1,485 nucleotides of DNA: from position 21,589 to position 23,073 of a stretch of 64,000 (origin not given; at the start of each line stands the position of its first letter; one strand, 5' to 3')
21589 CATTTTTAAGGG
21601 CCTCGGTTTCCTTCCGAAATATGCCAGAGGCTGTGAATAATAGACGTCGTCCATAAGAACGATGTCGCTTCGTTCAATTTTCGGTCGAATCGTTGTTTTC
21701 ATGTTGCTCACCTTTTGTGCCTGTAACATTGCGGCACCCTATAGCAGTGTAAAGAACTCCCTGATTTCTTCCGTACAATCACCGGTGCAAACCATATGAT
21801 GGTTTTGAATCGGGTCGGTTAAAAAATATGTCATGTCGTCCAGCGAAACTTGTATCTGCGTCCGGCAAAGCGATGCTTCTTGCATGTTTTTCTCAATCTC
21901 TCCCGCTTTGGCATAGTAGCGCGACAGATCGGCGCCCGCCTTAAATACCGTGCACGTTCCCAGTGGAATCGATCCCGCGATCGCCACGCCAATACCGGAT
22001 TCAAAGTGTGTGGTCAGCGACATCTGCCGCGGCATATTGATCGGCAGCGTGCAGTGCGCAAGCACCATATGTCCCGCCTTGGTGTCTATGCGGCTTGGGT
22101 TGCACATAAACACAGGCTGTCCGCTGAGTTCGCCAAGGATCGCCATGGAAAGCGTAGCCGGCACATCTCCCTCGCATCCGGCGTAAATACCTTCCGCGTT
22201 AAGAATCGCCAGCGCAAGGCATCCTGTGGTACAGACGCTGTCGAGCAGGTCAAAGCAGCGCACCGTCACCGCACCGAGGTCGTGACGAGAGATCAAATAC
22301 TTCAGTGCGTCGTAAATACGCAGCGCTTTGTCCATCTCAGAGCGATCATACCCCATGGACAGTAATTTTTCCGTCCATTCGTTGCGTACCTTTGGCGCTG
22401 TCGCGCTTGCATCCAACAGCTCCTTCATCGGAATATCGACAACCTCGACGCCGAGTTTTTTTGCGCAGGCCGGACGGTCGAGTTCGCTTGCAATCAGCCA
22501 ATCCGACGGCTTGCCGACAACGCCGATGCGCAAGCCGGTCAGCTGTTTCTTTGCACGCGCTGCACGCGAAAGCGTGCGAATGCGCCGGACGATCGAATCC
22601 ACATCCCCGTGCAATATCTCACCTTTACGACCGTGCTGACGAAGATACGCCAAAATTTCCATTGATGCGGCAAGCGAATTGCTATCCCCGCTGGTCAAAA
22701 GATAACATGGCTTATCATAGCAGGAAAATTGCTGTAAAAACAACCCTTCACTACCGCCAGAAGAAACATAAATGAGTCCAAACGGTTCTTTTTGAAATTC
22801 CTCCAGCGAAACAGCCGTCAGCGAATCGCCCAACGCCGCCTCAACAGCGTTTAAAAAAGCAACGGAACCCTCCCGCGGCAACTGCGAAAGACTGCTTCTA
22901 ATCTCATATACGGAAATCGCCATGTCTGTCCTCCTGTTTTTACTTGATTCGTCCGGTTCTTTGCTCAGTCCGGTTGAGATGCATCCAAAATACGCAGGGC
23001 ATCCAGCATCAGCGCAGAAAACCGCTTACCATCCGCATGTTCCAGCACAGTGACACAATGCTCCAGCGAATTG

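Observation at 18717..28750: Nucleoside-type importer operon ending in an ADP-ribosylglycohydrolase fusion: candidate pathway for a modified riboside or ribosyl conjugate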

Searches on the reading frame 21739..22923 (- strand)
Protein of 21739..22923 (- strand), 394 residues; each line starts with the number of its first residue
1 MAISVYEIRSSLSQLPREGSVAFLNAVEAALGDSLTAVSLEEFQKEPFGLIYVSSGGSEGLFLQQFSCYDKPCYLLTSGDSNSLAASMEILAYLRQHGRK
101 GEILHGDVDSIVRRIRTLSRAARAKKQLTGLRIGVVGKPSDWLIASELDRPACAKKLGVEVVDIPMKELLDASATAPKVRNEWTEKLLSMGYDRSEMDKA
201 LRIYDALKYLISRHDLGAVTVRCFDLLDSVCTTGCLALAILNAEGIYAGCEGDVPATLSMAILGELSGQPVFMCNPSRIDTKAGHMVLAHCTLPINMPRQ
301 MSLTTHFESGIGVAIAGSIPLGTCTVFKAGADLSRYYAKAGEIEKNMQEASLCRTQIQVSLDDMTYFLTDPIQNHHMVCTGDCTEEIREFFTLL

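Call 3: search_protein_families(library=pfam, proteins=[window:21739-22923:-], max_evalue=0.01)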
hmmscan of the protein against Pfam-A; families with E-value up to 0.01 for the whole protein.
window:21739-22923:- (394 aa): 0 families

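Call 4: search_protein_families(library=ncbifam, proteins=[window:21739-22923:-], max_evalue=0.01)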
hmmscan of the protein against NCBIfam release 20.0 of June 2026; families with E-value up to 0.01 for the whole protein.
window:21739-22923:- (394 aa): 1 family
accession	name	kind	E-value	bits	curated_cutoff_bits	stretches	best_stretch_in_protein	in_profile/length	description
NF048012.1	SlpQosIsomSftI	equivalog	3e-17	62.5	700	1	82-389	106-431/443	sulfoquinovose isomerase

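Call 9: search_solved_structures(query=window:21739-22923:-, max_evalue=1, show_alignments=1)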
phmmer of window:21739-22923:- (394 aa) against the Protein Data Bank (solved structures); distinct sequences matched with E-value up to 1: 6.
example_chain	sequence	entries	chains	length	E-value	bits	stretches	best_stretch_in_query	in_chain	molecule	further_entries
6zvj_I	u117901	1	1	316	0.024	17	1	315-375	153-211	Eukaryotic translation initiation factor 3 subunit I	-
6ybt_2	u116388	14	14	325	0.025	17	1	315-375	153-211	Eukaryotic translation initiation factor 3 subunit I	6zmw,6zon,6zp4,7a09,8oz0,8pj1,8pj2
9r6m_A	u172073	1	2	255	0.033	16.6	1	44-163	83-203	Chloroplast triosephosphate isomerase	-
9qm7_A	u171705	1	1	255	0.033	16.6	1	44-163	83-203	Chloroplast triosephosphate isomerase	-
4mkn_A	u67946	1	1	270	0.038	16.4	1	45-163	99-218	Triosephosphate isomerase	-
5k0y_T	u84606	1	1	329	0.092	15.1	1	315-375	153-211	Eukaryotic translation initiation factor 3 subunit I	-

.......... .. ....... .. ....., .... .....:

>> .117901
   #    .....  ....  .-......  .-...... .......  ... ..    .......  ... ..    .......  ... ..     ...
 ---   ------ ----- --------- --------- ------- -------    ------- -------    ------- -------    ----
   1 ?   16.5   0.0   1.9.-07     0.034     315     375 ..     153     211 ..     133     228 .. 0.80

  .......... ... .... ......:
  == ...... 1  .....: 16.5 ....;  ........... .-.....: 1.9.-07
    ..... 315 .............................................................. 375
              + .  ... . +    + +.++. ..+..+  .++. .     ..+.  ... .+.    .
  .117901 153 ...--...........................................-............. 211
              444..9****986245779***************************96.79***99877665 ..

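Call 29: find_homologous_proteins(query=window:21739-22923:-, max_evalue=0.001)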
Query window:21739-22923:- (394 aa): 7934 proteins with E <= 0.001 among 8000 candidates; the best 120 are listed.
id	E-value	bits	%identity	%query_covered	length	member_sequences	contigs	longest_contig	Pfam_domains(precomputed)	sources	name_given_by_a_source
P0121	8.4e-245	830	93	100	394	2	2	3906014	-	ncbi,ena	-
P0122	3.2e-219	746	84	100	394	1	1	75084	-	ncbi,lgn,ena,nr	ncbi:MAG: hypothetical protein GX417_09985 [Clostridiales bacterium]|nr:hypothetical protein [Clostr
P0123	7.1e-218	741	83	100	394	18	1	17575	-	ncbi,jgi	-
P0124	3.0e-217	739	82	100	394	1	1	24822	-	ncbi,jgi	-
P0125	3.7e-217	739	83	100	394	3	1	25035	-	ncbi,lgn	-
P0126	9.2e-217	738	83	100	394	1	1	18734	-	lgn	-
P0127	2.2e-216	736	82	100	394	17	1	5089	-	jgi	-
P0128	2.1e-213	726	82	100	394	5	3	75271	-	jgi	-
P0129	4.8e-213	725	81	100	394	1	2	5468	-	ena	-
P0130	1.3e-212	724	81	100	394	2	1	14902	-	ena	-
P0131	4.2e-212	722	81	100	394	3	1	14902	-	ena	-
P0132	5.4e-212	722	80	100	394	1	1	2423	-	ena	-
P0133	6.0e-212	722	81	100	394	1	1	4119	-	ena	-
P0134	1.1e-211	721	81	100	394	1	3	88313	-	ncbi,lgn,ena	-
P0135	1.8e-211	720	81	100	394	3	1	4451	-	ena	-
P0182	2.6e-147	509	58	100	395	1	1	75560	-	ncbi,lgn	-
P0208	3.7e-138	479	54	100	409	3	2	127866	-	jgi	jgi:L-fucose isomerase-like protein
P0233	1.5e-135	470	54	100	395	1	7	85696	-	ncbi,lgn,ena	-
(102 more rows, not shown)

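Call 30: find_encoding_contigs(protein=P0208, flank=8000, max_places=2)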
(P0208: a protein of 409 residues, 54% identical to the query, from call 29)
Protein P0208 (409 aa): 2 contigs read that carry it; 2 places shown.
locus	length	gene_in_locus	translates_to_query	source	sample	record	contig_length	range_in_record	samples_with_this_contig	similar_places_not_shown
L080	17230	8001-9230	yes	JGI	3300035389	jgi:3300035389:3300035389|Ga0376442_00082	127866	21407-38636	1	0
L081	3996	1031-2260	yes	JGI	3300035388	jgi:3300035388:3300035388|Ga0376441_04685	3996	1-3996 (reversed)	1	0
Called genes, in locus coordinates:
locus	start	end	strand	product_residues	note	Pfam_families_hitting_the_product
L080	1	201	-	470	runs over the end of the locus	PF03448:MgtE_N, PF00571:CBS, PF01769:MgtE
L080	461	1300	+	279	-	PF02645:DegV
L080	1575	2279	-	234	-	-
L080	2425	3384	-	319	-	PF13793:Pribosyltran_N, PF00156:Pribosyltran, PF14572:Pribosyl_synth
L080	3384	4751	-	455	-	PF00483:NTP_transferase, PF01128:IspD, PF12804:NTP_transf_3, PF25084:LbH_EIF2B, PF25087:GMPPB_C (weak), PF25247:LbH_GLGC (faint), PF00132:Hexapep, PF14602:Hexapep_2 (weak)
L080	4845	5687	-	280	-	PF00288:GHMP_kinases_N, PF08544:GHMP_kinases_C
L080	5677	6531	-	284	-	PF00398:RrnaAD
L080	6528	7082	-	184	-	PF01751:Toprim, PF13331:DUF4093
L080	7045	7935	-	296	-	-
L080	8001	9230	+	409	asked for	-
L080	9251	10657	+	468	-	-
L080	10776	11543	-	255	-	PF01026:TatD_DNase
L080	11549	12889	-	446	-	PF10396:TrmE_N, PF00350:Dynamin_N (faint), PF12631:MnmE_helical, PF01926:MMR_HSR1, PF02421:FeoB_N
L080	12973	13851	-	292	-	PF02195:ParB_N, PF17762:HTH_ParB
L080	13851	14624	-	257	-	PF00142:Fer4_NifH, PF01656:CbiA, PF02374:ArsA_ATPase (weak), PF06564:CBP_BcsQ, PF09140:MipZ, PF10609:ParA, PF13614:AAA_31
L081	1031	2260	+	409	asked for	-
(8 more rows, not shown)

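Call 31: find_encoding_contigs(protein=P0233, flank=8000, max_places=2)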
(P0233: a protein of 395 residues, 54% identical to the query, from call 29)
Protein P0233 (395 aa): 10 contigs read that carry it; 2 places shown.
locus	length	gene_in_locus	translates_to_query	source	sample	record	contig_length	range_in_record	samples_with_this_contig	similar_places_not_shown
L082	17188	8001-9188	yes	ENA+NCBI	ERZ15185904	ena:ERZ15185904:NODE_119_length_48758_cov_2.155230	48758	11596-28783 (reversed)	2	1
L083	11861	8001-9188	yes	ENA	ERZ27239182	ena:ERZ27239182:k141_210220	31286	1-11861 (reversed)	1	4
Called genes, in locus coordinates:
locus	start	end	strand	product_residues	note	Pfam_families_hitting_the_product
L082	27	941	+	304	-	PF03781:FGE-sulfatase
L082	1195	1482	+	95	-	PF00166:Cpn10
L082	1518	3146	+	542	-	PF00118:Cpn60_TCP1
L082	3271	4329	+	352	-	PF01820:Dala_Dala_lig_N, PF02786:CPSase_L_D2, PF02222:ATP-grasp (faint), PF07478:Dala_Dala_lig_C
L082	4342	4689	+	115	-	PF01050:MannoseP_isomer, PF07883:Cupin_2, PF02311:AraC_binding (weak), PF05899:Cupin_3 (weak)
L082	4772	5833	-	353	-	PF02608:Bmp, PF13407:Peripla_BP_4 (faint)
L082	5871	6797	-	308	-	PF04227:Indigoidine_A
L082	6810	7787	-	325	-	PF00294:PfkB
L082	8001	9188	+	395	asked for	-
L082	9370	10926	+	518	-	PF00005:ABC_tran, PF13476:AAA_23 (weak), PF13304:AAA_21 (faint), PF00005:ABC_tran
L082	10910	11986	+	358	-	PF02653:BPD_transp_2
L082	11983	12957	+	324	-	PF02653:BPD_transp_2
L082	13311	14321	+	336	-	PF02608:Bmp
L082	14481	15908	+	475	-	PF00515:TPR_1 (faint), PF07719:TPR_2 (faint), PF13174:TPR_6 (faint), PF13181:TPR_8 (faint), PF13371:TPR_9 (faint), PF14559:TPR_19 (weak), PF13432:TPR_16, PF13428:TPR_14 (weak), +13 more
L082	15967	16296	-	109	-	-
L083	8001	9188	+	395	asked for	-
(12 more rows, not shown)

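Call 32: find_encoding_contigs(protein=P0182, flank=8000, max_places=2)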
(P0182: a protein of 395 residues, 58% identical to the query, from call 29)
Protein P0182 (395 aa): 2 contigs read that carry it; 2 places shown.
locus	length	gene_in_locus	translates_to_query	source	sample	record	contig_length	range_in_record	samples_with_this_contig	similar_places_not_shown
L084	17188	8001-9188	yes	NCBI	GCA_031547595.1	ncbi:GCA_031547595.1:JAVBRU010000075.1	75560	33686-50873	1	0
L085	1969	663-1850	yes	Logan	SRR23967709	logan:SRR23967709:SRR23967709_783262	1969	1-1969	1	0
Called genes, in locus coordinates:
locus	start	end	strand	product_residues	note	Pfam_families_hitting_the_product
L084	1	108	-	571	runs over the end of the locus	PF02878:PGM_PMM_I, PF02879:PGM_PMM_II, PF02880:PGM_PMM_III, PF00408:PGM_PMM_IV (weak)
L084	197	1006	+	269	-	PF13531:SBP_bac_11 (weak)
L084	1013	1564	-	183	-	PF01613:Flavin_Reduct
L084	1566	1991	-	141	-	PF01243:PNPOx_N, PF16242:Pyrid_ox_like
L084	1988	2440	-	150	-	PF01047:MarR, PF12802:MarR_2 (weak), PF13412:HTH_24 (weak)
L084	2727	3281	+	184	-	-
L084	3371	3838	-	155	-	-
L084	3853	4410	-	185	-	PF08207:EFP_N, PF01132:EFP, PF09285:Elong-fact-P_C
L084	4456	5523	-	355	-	PF01321:Creatinase_N, PF00557:Peptidase_M24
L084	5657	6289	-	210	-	PF01613:Flavin_Reduct, PF23458:DUF7130 (faint), PF21349:RUBY_RBDX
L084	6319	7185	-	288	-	PF01261:AP_endonuc_2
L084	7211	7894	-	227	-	PF04542:Sigma70_r2, PF04545:Sigma70_r4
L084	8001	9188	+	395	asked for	-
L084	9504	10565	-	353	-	PF01261:AP_endonuc_2 (faint), PF03786:UxuA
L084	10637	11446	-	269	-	PF02311:AraC_binding, PF07883:Cupin_2, PF00165:HTH_AraC, PF12833:HTH_18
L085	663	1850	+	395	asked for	-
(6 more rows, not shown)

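Call 51: search_solved_structures(query=A4, max_evalue=1, show_alignments=2)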
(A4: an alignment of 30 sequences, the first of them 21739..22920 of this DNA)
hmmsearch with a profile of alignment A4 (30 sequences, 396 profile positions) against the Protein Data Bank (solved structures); distinct sequences matched with E-value up to 1: 3.
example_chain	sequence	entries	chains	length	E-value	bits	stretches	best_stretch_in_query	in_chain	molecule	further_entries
1fui_A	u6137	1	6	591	0.17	13.7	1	111-223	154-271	L-FUCOSE ISOMERASE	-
3a9r_A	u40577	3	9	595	0.62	11.9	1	110-190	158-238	D-arabinose isomerase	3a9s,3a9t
6k1f_A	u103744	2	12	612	0.87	11.4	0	111-188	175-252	L-fucose isomerase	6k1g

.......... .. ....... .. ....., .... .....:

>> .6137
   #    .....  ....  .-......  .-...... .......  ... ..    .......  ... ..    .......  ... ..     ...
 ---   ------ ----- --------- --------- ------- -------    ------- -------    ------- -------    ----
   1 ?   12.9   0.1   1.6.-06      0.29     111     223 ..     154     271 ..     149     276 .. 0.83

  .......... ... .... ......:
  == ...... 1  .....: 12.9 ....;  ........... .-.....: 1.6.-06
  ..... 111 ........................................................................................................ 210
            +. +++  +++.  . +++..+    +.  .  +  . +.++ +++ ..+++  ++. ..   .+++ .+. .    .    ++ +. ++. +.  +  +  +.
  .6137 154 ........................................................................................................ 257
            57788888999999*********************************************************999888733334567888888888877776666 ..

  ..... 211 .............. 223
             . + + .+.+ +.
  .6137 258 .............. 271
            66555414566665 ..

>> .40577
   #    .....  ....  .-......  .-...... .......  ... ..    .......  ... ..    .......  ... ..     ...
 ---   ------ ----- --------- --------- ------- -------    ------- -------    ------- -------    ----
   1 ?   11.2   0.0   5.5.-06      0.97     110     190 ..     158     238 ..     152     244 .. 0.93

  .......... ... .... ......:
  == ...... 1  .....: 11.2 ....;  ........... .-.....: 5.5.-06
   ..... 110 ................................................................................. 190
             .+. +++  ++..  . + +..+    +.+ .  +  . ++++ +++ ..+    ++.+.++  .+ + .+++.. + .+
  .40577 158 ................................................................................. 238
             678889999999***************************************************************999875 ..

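Call 58: predict_structure(alignment_id=A4)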
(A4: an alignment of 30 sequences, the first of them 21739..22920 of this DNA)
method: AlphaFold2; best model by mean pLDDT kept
length: 393 residues; sequences in the alignment: 30
mean_pLDDT: 91.6   pTM: 0.92
mean pLDDT of the five models: 91.6, 91.2, 91.2, 90.5, 87.9
residues with pLDDT >= 90: 296; 70-90: 92; 50-70: 5; < 50: 0
segments of 3 or more residues with pLDDT < 50: none
pLDDT, mean of each block of 10 residues (from residue 1): 89 77 93 92 92 86 83 90 93 92 94 96 97 86 79 97 94 94 94 93 97 96 81 92 94 95 96 93 93 92 80 90 97 96 91 90 93 94 98 94
secondary structure, 60 per line:
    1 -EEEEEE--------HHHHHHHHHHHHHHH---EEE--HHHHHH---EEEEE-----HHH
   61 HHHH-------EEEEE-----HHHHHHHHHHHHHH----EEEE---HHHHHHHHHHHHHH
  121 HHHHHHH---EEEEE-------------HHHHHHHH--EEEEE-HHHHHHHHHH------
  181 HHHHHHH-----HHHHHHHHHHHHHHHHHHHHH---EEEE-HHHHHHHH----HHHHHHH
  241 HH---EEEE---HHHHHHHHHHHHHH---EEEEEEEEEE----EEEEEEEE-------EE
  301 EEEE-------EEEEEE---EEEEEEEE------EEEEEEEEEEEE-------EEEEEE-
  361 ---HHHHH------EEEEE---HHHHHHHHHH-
elements in order: E2-7 H16-30 E34-36 H39-44 E48-52 H58-64 E72-76 H82-95 E100-103 H107-127 E131-135 H149-156 E159-163 H165-174 H181-187 H193-213 E217-220 H222-229 H234-242 E246-249 H253-266 E270-279 E284-291 E299-304 E312-317 E321-328 E335-346 E354-359 H364-368 E375-379 H383-392

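Call 60: fold_search(model_id=the predicted structure, library=pdb)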
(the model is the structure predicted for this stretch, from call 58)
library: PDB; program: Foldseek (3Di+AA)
matches with E <= 10: 704; with E <= 0.001: 41
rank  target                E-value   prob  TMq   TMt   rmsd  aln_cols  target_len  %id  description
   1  7chl_F                4.6e-19  1.00  0.81  0.65   4.6       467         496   14  Crystal structure of hybrid Arabinose isomerase AI-10 (released 2021-10-20)
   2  4f2d_A                7.9e-19  1.00  0.81  0.66   4.4       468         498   12  Crystal Structure of Escherichia coli L-arabinose Isomerase (ECAI) complexed with Ribitol (released 2012-05-30)
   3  7chl_A                1.1e-18  1.00  0.82  0.67   4.3       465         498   13  Crystal structure of hybrid Arabinose isomerase AI-10 (released 2021-10-20)
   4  7cxo_A                1.2e-18  1.00  0.80  0.65   4.5       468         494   15  Crystal structure of Arabinose isomerase from hybrid AI10 (released 2021-09-08)
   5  7cyy_C                1.3e-18  1.00  0.78  0.63   4.6       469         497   15  Crystal structure of Arabinose isomerase from hybrid AI8 with Adonitol (released 2021-09-08)
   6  4r1o_A                2.2e-18  1.00  0.79  0.65   4.6       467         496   14  Crystal Structure of Thermophilic Geobacillus kaustophilus L-Arabinose isomerase (released 2015-08-12)
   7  7cyy_F                2.3e-18  1.00  0.80  0.65   4.4       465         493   15  Crystal structure of Arabinose isomerase from hybrid AI8 with Adonitol (released 2021-09-08)
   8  4r1p_B                2.5e-18  1.00  0.80  0.66   4.2       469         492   15  Crystal Structure of Thermophilic Geobacillus kaustophilus L-Arabinose isomerase with Mn2+ (released 2015-08-12)
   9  7ch3_B                2.9e-18  1.00  0.81  0.65   4.1       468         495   13  Crystal structure of Arabinose isomerase from hyper thermophilic bacterium Thermotoga maritima (TMAI) triple mutant (K (released 2021-10-20)
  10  7chl_B                4.0e-18  1.00  0.79  0.64   4.5       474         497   15  Crystal structure of hybrid Arabinose isomerase AI-10 (released 2021-10-20)
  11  7cx7_F                4.8e-18  1.00  0.77  0.63   5.0       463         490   16  Crystal structure of Arabinose isomerase from hybrid AI8 (released 2021-09-01)
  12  4r1o_E                5.0e-18  1.00  0.82  0.67   4.1       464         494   15  Crystal Structure of Thermophilic Geobacillus kaustophilus L-Arabinose isomerase (released 2015-08-12)
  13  4r1o_B                6.8e-18  1.00  0.80  0.66   4.4       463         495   14  Crystal Structure of Thermophilic Geobacillus kaustophilus L-Arabinose isomerase (released 2015-08-12)
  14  7cyy_D                6.8e-18  1.00  0.78  0.64   4.8       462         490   15  Crystal structure of Arabinose isomerase from hybrid AI8 with Adonitol (released 2021-09-08)
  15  4r1q_B                7.7e-18  1.00  0.81  0.66   4.3       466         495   14  Crystal Structure of Thermophilic Geobacillus kaustophilus L-Arabinose isomerase in complex with L-arabitol (released 2015-08-12)
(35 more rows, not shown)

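Call 61: find_related_loci(query=A4, collection=metagenome_contigs, flank=8000)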
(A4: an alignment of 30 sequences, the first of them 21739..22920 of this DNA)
Query A4 (393 aa) in metagenome_contigs; peptide patterns used: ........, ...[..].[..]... (x = any residue, [..] = any of these).
600 stretches matched a pattern (row limit reached: there are more); 447 encode a relative of the query (tblastn E <= 1e-3); the best 80 are kept; 80 distinct loci.
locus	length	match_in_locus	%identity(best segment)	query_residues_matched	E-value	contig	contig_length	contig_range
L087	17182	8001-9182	59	1-393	1e-163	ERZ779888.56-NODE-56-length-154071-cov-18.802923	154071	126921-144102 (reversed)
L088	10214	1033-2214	59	1-393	6e-163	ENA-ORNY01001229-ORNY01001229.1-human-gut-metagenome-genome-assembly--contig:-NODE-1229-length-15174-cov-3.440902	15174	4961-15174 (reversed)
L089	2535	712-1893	59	1-393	2e-173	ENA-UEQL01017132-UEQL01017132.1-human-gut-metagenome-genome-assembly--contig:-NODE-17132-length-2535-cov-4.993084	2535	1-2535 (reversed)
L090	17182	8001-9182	59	1-393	9e-163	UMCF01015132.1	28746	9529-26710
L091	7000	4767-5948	59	1-393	7e-163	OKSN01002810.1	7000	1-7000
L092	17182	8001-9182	59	1-393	2e-162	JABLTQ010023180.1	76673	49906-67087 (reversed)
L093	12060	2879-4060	59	1-393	4e-162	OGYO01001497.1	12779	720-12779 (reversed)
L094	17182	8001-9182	59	1-393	6e-162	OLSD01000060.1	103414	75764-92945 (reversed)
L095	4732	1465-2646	59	1-393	1e-165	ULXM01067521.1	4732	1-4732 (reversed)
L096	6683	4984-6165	57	1-393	2e-162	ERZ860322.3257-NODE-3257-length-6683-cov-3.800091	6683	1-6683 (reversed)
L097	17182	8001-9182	59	1-393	3e-162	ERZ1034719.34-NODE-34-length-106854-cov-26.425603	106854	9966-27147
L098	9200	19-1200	59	1-393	5e-162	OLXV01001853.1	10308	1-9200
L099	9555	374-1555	58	1-393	2e-161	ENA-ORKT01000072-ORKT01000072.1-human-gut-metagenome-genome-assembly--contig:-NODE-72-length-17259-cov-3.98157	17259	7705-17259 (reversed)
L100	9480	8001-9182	58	1-393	4e-161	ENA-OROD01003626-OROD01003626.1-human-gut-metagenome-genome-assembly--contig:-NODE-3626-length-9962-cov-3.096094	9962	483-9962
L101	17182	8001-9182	56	1-393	5e-148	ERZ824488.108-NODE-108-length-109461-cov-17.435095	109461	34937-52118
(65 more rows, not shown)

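Call 74: search_protein_families(library=padloc, proteins=[window:21739-22923:-], max_evalue=0.001)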
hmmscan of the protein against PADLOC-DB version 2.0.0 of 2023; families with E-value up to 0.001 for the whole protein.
window:21739-22923:- (394 aa): 0 families
